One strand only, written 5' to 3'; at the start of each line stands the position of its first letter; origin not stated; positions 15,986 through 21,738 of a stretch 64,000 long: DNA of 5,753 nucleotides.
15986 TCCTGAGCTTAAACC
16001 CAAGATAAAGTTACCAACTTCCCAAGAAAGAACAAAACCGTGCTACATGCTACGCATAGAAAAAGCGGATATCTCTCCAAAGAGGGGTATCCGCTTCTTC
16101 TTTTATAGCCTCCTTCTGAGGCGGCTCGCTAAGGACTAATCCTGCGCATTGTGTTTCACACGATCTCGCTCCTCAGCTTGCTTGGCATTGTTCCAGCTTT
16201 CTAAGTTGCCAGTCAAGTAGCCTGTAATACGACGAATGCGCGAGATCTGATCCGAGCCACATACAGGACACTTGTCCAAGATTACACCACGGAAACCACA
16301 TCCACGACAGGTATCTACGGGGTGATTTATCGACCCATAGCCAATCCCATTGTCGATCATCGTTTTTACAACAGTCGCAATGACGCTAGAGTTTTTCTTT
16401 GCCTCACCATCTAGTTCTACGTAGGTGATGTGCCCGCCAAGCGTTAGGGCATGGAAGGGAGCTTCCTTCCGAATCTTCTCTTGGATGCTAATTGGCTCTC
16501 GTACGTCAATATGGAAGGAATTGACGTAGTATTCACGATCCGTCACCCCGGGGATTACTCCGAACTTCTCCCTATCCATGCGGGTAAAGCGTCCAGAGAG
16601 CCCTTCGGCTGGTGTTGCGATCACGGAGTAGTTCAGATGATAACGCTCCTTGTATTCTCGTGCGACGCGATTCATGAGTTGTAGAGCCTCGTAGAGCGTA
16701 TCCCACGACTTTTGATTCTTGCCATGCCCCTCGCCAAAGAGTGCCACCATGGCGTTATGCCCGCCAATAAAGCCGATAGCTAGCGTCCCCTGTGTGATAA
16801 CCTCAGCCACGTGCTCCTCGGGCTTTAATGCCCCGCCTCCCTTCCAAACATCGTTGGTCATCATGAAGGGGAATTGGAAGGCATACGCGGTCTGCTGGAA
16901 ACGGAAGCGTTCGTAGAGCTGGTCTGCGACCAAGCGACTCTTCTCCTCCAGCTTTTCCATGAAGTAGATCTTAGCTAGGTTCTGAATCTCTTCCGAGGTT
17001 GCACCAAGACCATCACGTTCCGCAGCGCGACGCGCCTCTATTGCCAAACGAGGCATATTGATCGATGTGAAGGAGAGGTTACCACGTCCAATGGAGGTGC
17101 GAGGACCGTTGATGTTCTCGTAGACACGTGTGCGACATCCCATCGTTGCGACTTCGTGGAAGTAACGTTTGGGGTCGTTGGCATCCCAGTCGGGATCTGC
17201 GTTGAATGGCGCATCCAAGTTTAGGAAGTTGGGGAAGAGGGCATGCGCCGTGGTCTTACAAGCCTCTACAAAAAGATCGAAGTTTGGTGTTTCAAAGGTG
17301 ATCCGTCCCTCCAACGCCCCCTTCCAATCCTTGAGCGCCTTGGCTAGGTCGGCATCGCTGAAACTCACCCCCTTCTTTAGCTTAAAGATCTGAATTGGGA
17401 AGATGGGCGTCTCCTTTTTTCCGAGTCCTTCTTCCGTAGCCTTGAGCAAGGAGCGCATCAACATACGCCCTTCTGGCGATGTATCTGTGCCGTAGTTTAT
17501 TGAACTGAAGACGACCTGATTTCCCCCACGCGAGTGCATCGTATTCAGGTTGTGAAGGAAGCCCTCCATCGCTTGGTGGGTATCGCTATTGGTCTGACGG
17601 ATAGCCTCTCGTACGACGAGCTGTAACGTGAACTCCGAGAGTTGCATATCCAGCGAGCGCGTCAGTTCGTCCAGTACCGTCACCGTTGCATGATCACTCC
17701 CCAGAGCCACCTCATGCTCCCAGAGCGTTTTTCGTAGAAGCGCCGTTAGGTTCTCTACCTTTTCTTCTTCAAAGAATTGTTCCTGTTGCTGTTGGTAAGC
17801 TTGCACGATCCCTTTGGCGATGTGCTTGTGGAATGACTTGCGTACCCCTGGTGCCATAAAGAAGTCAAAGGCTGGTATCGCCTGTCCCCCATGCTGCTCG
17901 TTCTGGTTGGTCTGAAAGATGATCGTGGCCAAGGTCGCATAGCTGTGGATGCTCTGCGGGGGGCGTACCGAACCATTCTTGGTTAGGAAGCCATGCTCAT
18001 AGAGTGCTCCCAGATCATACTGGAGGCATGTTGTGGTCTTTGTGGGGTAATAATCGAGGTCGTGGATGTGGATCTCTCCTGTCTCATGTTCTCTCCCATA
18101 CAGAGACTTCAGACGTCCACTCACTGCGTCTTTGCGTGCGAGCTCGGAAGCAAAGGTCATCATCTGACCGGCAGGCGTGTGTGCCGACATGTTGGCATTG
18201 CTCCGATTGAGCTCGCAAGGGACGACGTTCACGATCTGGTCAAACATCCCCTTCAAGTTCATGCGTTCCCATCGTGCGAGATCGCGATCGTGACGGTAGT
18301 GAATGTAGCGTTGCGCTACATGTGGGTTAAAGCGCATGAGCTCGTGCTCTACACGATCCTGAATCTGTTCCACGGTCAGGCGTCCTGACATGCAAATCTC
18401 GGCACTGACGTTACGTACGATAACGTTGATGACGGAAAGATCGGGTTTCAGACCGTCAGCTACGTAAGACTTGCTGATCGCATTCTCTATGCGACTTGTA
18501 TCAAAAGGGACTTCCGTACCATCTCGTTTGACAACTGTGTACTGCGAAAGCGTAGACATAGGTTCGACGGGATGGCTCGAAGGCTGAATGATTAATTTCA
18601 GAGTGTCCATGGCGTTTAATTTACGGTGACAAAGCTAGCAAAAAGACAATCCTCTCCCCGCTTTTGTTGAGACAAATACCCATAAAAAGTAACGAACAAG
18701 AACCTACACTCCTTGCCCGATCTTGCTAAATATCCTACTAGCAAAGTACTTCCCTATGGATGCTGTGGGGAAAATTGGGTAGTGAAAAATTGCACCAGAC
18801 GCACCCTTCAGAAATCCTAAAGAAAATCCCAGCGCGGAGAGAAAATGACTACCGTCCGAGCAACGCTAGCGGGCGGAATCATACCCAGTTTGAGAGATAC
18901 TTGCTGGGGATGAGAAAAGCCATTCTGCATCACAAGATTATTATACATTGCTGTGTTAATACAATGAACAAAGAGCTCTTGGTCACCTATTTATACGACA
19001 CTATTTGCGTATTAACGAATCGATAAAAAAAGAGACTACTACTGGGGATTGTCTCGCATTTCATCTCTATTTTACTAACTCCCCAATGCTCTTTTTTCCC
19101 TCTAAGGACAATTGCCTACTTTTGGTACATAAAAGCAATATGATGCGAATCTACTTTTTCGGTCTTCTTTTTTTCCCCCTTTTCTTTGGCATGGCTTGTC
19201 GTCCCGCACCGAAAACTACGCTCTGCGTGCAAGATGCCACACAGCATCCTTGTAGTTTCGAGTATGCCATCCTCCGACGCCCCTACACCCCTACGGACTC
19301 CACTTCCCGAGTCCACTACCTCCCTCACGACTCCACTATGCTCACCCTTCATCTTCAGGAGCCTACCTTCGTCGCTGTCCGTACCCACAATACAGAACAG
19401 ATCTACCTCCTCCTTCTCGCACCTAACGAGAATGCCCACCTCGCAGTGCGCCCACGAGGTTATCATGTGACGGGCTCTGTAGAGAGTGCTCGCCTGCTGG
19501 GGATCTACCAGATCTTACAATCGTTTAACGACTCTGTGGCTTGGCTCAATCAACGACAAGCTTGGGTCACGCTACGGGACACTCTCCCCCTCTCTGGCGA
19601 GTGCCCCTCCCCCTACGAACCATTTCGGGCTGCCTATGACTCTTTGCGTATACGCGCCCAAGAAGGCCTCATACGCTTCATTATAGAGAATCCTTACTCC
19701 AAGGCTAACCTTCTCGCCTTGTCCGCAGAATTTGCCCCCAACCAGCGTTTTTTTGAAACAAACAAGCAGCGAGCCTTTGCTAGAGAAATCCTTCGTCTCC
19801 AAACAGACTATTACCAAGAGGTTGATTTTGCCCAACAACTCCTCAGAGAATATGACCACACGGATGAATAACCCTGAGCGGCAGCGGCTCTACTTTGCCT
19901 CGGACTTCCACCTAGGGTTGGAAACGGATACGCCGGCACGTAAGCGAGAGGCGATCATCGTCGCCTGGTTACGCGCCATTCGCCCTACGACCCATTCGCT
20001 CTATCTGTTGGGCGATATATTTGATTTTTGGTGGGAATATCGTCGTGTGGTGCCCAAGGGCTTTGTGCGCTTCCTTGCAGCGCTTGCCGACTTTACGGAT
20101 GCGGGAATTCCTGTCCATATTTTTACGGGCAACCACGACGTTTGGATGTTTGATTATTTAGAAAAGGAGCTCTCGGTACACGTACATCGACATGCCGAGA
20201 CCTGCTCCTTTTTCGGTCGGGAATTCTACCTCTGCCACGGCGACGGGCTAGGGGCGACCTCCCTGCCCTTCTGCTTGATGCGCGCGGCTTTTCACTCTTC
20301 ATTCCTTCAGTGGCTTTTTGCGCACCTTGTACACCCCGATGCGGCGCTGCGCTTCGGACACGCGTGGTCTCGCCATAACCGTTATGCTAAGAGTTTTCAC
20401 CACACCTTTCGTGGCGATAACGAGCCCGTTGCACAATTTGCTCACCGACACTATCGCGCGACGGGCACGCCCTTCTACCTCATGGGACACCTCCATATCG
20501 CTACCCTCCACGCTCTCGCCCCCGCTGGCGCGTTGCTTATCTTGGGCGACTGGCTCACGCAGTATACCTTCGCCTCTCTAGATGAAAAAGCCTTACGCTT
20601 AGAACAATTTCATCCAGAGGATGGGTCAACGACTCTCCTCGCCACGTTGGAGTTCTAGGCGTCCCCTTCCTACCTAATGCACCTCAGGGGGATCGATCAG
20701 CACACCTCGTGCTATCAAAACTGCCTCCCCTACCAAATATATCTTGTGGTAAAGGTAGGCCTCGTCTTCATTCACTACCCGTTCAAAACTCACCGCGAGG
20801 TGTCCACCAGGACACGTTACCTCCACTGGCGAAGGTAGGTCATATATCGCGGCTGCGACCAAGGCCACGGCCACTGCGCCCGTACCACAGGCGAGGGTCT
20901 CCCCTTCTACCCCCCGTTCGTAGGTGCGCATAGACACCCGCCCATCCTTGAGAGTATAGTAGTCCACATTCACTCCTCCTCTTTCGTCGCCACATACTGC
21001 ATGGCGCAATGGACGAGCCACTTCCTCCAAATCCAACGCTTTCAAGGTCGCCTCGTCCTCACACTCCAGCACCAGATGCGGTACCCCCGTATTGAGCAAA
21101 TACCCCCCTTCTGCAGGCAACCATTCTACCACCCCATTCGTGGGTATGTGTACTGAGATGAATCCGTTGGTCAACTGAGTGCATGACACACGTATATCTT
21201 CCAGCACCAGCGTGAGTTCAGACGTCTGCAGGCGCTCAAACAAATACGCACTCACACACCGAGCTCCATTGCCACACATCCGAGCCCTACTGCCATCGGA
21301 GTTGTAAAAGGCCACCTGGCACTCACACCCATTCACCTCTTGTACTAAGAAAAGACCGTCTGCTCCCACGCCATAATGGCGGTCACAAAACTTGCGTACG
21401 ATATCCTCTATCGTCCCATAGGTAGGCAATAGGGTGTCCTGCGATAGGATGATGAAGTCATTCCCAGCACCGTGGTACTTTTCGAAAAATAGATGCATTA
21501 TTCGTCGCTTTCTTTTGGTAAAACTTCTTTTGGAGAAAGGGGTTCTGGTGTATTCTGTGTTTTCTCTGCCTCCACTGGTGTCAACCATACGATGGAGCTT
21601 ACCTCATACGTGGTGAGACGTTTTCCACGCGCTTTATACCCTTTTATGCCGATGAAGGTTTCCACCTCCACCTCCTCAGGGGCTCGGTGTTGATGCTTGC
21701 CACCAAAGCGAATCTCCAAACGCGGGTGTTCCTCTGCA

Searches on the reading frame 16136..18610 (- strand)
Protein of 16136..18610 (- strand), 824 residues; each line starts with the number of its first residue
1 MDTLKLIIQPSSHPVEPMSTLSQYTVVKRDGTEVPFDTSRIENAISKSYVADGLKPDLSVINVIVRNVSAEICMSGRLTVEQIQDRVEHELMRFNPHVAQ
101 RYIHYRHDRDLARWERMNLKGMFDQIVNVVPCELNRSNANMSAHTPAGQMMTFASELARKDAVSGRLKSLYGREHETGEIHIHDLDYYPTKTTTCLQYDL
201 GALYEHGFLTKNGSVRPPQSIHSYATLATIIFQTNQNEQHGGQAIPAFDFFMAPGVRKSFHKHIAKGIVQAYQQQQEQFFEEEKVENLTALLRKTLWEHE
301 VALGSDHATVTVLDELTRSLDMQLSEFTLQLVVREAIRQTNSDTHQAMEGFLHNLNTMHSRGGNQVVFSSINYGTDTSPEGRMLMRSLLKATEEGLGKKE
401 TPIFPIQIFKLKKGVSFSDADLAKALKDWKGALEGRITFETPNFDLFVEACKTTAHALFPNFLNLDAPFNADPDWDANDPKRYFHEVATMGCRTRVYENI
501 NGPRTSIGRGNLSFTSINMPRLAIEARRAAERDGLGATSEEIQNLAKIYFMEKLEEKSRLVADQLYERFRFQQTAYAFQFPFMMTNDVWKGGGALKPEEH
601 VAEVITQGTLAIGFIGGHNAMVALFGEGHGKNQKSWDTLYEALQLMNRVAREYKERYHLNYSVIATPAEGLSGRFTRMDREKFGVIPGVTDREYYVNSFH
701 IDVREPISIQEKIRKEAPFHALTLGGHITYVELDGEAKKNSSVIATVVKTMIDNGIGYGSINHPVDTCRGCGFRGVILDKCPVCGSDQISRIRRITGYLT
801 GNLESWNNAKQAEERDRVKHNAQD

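Call 8: search_protein_families(library=ncbifam, proteins=[window:16136-18610:-])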
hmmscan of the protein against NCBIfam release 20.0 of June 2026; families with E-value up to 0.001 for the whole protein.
window:16136-18610:- (824 aa): 13 families
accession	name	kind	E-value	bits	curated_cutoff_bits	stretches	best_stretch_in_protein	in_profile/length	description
NF005497.0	PRK07111.1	equivalog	0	1020.2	764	1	25-821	4-744/746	anaerobic ribonucleoside triphosphate reductase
NF011292.0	PRK14704.1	equivalog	7.6e-216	718.4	736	2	331-821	168-618/618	anaerobic ribonucleoside triphosphate reductase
TIGR02487.1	NrdD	equivalog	8e-194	645.4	326.35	3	440-820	231-581/581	anaerobic ribonucleoside-triphosphate reductase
NF006732.0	PRK09263.1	equivalog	2.3e-114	383.3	657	1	24-821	3-706/712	anaerobic ribonucleoside-triphosphate reductase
NF006126.0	PRK08270.1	equivalog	4.3e-51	174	548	2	24-259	3-238/684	ribonucleoside triphosphate reductase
NF006358.0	PRK08579.1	equivalog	3.7e-21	75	585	2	511-820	334-622/624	anaerobic ribonucleoside triphosphate reductase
NF006127.0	PRK08271.1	equivalog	3e-19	68.9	545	1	621-821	431-627/631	anaerobic ribonucleoside-triphosphate reductase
TIGR02827.1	RNR_anaer_Bdell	equivalog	5e-17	61.6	568.3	1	630-817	412-594/596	anaerobic ribonucleoside-triphosphate reductase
NF005544.0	PRK07207.1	equivalog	3e-10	38.6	965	1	17-117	27-138/965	ribonucleoside-diphosphate reductase subunit alpha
NF005010.0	PRK06406.1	subfamily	6.1e-10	38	1125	1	25-117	6-103/771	vitamin B12-dependent ribonucleotide reductase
NF009028.0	PRK12364.1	equivalog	1.2e-09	36.8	1377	1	26-125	3-107/842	ribonucleoside-diphosphate reductase subunit alpha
NF006207.0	PRK08332.1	equivalog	8.2e-09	33.2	2400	1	25-116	5-99/1684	vitamin B12-dependent ribonucleotide reductase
NF009029.0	PRK12365.1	equivalog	3.5e-06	25.3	1350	1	23-115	8-220/1046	ribonucleoside-diphosphate reductase subunit alpha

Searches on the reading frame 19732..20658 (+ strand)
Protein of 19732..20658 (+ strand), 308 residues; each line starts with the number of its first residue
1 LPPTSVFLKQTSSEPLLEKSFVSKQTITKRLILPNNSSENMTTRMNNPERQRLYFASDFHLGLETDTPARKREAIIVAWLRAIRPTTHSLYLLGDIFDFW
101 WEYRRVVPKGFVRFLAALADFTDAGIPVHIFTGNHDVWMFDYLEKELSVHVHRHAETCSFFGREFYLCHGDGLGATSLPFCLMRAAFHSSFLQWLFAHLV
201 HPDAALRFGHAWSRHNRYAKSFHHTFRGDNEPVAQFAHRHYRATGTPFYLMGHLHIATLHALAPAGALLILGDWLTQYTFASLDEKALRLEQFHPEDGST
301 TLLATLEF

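Call 8: search_protein_families(library=ncbifam, proteins=[window:19732-20658:+])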
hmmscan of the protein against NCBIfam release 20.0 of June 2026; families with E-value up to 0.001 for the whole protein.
window:19732-20658:+ (308 aa): 2 families
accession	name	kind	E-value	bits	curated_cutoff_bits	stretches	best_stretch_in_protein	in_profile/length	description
NF003743.0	PRK05340.1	equivalog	2.1e-20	72.9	134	1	52-294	3-240/242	UDP-2,3-diacylglucosamine diphosphatase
TIGR01854.1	lipid_A_lpxH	equivalog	4.4e-17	62.1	190.35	1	54-285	2-228/231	UDP-2,3-diacylglucosamine diphosphatase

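Call 60: search_protein_families(library=pfam, proteins=[window:19732-20658:+], max_evalue=0.01)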
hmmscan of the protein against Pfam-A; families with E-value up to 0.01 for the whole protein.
window:19732-20658:+ (308 aa): 1 family
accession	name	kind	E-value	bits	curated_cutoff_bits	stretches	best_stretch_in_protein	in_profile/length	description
PF12850.12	Metallophos_2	-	0.002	18.6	27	1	54-174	4-91/154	Calcineurin-like phosphoesterase superfamily domain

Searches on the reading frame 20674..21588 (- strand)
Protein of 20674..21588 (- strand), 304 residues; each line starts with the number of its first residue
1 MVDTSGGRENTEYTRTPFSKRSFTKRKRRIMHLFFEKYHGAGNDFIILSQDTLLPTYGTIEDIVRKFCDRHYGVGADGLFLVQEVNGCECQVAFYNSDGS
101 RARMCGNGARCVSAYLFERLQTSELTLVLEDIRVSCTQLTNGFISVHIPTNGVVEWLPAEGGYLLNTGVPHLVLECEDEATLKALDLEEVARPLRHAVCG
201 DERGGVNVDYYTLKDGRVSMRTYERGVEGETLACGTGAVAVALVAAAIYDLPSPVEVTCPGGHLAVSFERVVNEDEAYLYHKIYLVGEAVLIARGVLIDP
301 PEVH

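Call 8: search_protein_families(library=ncbifam, proteins=[window:20674-21588:-])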
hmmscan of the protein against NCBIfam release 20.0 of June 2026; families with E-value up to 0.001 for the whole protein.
window:20674-21588:- (304 aa): 2 families
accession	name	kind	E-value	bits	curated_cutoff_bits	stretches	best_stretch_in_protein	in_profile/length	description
TIGR00652.1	DapF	equivalog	2.3e-54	184.6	114.65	1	35-298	3-269/270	diaminopimelate epimerase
NF038284.1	bifunc_DapF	exception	1.8e-32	112.7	350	1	38-255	15-229/254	bifunctional diaminopimelate epimerase/glutamate racemase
